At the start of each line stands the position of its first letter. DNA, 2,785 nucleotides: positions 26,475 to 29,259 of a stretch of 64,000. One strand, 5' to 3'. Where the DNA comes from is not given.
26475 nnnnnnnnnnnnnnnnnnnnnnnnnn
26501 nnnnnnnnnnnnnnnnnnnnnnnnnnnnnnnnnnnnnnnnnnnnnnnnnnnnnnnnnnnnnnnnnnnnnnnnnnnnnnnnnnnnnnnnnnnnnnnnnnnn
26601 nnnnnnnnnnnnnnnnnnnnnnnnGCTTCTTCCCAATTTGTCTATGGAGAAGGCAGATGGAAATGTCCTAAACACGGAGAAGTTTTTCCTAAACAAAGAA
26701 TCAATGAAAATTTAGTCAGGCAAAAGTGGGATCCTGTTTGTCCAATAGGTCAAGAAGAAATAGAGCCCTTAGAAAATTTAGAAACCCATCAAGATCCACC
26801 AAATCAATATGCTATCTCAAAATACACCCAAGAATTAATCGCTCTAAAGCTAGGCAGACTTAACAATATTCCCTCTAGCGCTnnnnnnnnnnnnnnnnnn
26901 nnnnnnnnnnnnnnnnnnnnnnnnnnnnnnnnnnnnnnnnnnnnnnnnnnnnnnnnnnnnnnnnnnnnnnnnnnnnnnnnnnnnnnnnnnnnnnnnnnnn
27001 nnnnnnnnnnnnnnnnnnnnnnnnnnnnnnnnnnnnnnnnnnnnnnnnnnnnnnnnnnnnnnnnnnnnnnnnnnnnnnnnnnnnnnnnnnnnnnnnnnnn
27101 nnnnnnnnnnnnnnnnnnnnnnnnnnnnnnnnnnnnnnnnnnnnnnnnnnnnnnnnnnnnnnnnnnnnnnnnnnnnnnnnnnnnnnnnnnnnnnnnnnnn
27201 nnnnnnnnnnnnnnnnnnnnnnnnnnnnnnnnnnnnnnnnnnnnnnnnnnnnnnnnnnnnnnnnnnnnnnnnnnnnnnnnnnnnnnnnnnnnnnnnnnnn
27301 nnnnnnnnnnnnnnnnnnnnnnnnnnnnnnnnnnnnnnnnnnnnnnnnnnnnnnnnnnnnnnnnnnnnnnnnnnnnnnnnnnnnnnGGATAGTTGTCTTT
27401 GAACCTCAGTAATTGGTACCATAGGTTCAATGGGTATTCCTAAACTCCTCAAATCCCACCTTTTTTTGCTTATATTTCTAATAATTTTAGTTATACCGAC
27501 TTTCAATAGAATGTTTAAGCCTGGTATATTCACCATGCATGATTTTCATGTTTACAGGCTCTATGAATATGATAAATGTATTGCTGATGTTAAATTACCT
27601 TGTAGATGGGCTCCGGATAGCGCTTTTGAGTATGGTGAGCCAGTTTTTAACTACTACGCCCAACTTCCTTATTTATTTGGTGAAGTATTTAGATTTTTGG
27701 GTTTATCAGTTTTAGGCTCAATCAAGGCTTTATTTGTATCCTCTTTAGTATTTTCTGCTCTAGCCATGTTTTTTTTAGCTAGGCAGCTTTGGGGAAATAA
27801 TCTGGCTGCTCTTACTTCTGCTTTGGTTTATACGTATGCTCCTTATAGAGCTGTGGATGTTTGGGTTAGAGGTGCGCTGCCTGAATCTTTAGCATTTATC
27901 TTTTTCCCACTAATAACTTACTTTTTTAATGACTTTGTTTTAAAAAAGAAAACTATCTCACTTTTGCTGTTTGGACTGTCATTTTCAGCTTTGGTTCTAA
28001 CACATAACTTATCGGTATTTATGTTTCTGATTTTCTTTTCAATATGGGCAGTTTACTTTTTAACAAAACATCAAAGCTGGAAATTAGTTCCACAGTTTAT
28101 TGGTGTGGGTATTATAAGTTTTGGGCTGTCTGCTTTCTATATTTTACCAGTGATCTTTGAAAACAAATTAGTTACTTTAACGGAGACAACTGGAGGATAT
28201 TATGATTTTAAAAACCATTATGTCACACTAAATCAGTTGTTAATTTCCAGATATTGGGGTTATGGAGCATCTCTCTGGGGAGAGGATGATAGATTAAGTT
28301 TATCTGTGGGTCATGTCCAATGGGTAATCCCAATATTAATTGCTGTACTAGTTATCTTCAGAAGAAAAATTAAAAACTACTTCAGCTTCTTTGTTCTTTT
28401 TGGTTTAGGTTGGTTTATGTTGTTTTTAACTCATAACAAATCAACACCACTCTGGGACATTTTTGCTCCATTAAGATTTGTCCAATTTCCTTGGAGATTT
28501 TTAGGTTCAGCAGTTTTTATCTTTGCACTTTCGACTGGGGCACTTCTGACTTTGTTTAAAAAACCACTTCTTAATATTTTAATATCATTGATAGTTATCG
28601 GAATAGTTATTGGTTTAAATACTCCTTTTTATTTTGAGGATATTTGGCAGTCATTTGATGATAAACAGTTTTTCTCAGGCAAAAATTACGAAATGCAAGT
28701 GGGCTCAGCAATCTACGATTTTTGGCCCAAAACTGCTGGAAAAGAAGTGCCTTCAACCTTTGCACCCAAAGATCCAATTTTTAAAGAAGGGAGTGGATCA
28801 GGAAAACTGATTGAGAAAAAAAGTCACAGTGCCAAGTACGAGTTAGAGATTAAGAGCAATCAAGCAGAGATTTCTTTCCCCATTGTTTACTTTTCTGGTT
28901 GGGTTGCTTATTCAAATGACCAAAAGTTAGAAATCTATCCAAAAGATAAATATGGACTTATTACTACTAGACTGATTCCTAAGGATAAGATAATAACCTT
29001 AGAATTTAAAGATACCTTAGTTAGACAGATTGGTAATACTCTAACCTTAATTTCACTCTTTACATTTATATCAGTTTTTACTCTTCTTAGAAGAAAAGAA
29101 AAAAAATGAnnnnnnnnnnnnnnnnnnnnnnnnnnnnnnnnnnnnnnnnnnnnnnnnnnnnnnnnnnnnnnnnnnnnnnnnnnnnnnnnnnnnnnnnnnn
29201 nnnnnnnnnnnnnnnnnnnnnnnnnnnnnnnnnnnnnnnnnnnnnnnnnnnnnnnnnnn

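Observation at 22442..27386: Complete GDP-D-glycero-alpha-D-manno-heptose pathway (HddA-GmhA-[NUDIX]-HddC-GmhB) plus an SDR epimerase/dehydratase with a Cys-rich insertion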

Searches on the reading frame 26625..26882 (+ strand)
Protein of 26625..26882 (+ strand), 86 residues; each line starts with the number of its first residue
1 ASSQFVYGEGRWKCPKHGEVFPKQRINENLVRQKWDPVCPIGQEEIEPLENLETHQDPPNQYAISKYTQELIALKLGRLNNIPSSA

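Call 63: find_related_loci(query=window:26625-26882:+, collection=metagenome_contigs, flank=10000)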
Query window:26625-26882:+ (86 aa) in metagenome_contigs; peptide patterns used: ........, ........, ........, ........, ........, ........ (x = any residue, [..] = any of these).
389 stretches matched a pattern; 192 encode a relative of the query (tblastn E <= 1e-3); the best 80 are kept; 80 distinct loci.
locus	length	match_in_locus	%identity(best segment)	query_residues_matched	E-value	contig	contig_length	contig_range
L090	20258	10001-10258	76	1-86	5e-42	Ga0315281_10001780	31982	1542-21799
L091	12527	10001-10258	76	1-86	5e-42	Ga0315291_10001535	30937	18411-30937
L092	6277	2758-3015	71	1-86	4e-41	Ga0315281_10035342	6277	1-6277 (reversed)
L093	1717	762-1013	74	1-84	2e-40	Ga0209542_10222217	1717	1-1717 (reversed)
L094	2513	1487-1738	70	1-84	5e-40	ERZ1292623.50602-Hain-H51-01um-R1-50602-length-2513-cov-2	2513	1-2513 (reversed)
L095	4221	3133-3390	70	1-86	1e-38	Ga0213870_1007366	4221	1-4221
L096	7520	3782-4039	72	1-86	4e-38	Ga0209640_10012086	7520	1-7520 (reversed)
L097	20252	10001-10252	70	1-84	2e-38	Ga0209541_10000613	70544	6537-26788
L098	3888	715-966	71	1-84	5e-37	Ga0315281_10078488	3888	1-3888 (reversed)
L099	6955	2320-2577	66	1-86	3e-36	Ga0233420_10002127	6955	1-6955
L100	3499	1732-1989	67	1-86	3e-36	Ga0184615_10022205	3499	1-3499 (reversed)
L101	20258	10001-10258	64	1-86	2e-35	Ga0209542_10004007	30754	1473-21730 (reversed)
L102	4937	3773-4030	63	1-86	4e-35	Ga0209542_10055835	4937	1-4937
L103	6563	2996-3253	67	1-86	6e-35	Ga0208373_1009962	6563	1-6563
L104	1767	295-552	63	1-86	6e-35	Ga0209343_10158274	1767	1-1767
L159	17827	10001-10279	46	1-85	5e-21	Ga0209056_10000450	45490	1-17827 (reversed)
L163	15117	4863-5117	49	1-86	1e-20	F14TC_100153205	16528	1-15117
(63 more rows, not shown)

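Call 72: search_protein_families(library=pfam, proteins=[L163:365-1825:+, L163:1895-2866:+, L163:2832-3488:+, L163:6314-8008:+, L163:8021-9187:+, L163:9188-10519:-, L163:10542-12308:-, L159:8366-9592:+, L159:12529-13605:+, L159:14194-15942:+], max_evalue=0.0001)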
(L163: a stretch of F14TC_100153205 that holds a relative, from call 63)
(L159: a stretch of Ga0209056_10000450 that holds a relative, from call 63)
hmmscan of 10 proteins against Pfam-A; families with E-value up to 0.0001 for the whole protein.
L163:365-1825:+ (486 aa): 2 families
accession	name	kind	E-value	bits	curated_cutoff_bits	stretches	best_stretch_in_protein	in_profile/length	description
PF02397.22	Bac_transf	-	4.9e-60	202.6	27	1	289-480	1-178/179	Bacterial sugar transferase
PF13727.12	CoA_binding_3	-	4.2e-19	69.7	25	1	72-252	6-174/175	CoA-binding domain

L163:1895-2866:+ (323 aa): 3 families
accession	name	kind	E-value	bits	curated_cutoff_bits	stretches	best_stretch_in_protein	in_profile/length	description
PF01408.29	GFO_IDH_MocA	-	6.9e-20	72.4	24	1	12-105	28-120/120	Oxidoreductase family, NAD-binding Rossmann fold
PF22725.1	GFO_IDH_MocA_C3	-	2.3e-15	57.1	27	1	113-232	1-124/124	GFO/IDH/MocA C-terminal domain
PF02894.22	GFO_IDH_MocA_C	-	7.5e-10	39.4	22.9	1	117-319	1-209/218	Oxidoreductase family, C-terminal alpha/beta domain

L163:2832-3488:+ (218 aa): 3 families
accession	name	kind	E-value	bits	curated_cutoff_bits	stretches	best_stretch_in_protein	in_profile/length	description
PF00132.30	Hexapep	-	2.9e-21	74.6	27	2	130-159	7-36/36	Bacterial transferase hexapeptide (six repeats)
PF14602.12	Hexapep_2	-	5.6e-12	45.6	27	1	133-159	10-34/34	Hexapeptide repeat of succinyl-transferase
PF25084.1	LbH_EIF2B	-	3.6e-09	37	54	1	35-95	17-76/105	EIF2B subunit epsilon LbH domain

L163:6314-8008:+ (564 aa): 1 family
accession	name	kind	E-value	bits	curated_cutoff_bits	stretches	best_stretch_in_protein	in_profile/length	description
PF14052.12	Caps_assemb_Wzi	-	2.5e-14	53.5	30.1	1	204-492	60-349/392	Capsule assembly protein Wzi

L163:8021-9187:+ (388 aa): 2 families
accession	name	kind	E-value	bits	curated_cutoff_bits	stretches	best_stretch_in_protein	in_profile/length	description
PF01546.33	Peptidase_M20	-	5.5e-43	147.7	24.6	1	75-383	1-204/206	Peptidase family M20/M25/M40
PF07687.19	M20_dimer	-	5.9e-15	55.6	21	1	192-282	10-100/107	Peptidase dimerisation domain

L163:9188-10519:- (443 aa): 1 family
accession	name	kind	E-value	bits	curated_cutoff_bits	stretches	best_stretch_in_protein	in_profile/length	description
PF01569.27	PAP2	-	7.6e-13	48.8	27.2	1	317-428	12-114/130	PAP2 superfamily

L163:10542-12308:- (588 aa): 4 families
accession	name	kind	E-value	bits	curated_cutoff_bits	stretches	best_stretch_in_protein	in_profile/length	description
PF13517.12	FG-GAP_3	-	7.5e-53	177.4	26.9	6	101-165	1-61/61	FG-GAP-like repeat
PF01839.29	FG-GAP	-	7.4e-15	54.9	22.1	0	149-170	4-25/37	FG-GAP repeat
PF07593.17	UnbV_ASPIC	-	9.6e-13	48.3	23.4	1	415-482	1-67/68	ASPIC and UnbV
PF18962.6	Por_Secre_tail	-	7.6e-12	45.8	27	1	510-585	2-74/75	Secretion system C-terminal sorting domain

L159:8366-9592:+ (408 aa): 2 families
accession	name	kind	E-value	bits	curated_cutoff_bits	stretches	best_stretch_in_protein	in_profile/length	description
PF13692.12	Glyco_trans_1_4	-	2e-12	48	27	1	253-366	20-140/142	Glycosyl transferases group 1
PF00534.26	Glycos_transf_1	-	1.5e-05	25.1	26.4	1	237-342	16-127/172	Glycosyl transferases group 1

L159:12529-13605:+ (358 aa): 4 families
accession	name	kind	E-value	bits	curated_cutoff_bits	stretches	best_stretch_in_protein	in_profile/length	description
PF00535.33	Glycos_transf_2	-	3e-21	76.5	23.3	1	30-197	1-167/168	Glycosyl transferase family 2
PF13641.12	Glyco_tranf_2_3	-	4.1e-17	63.4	27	1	29-250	3-227/230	Glycosyltransferase like family 2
PF13632.12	Glyco_trans_2_3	-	1.1e-07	32.4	27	1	112-304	2-196/198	Glycosyl transferase family group 2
PF10111.15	Glyco_tranf_2_2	-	9.2e-05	22.5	27.3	0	32-120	4-93/276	Glycosyltransferase like family 2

L159:14194-15942:+ (582 aa): 1 family
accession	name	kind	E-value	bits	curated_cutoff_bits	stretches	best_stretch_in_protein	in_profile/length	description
PF13229.12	Beta_helix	-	2e-05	24.7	25.9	0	315-453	68-156/158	Right handed beta helix region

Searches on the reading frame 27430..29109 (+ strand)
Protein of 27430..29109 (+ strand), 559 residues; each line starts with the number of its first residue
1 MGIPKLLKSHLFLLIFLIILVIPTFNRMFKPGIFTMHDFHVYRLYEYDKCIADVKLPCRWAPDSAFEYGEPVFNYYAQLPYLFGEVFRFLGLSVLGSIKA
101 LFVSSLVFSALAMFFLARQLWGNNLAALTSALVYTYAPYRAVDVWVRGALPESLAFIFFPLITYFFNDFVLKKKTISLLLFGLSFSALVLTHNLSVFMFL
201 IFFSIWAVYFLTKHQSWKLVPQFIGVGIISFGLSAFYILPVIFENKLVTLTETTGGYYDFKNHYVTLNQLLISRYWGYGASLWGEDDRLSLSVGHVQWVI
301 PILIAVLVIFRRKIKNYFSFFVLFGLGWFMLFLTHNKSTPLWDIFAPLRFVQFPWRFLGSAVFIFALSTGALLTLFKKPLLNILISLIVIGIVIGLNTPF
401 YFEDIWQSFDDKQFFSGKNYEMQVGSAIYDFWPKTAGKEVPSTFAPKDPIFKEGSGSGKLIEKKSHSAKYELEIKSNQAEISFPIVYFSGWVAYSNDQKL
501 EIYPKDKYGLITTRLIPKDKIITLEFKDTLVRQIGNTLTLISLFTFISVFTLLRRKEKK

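Call 8: search_protein_families(library=pfam, proteins=[window:27430-29109:+], max_evalue=0.001)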
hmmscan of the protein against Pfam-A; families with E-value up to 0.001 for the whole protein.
window:27430-29109:+ (559 aa): 2 families
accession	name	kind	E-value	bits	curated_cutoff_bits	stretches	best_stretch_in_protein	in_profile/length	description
PF09586.16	YfhO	-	4.4e-08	32.4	28.5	1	106-394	100-379/835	Bacterial membrane protein YfhO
PF10131.15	PTPS_related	-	5.3e-06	25.6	26.4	1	73-401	1-312/621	6-pyruvoyl-tetrahydropterin synthase related domain; membrane protein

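Call 84: search_solved_structures(query=window:27430-29109:+, max_evalue=1)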
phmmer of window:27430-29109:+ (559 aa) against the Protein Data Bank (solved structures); distinct sequences matched with E-value up to 1: 0.
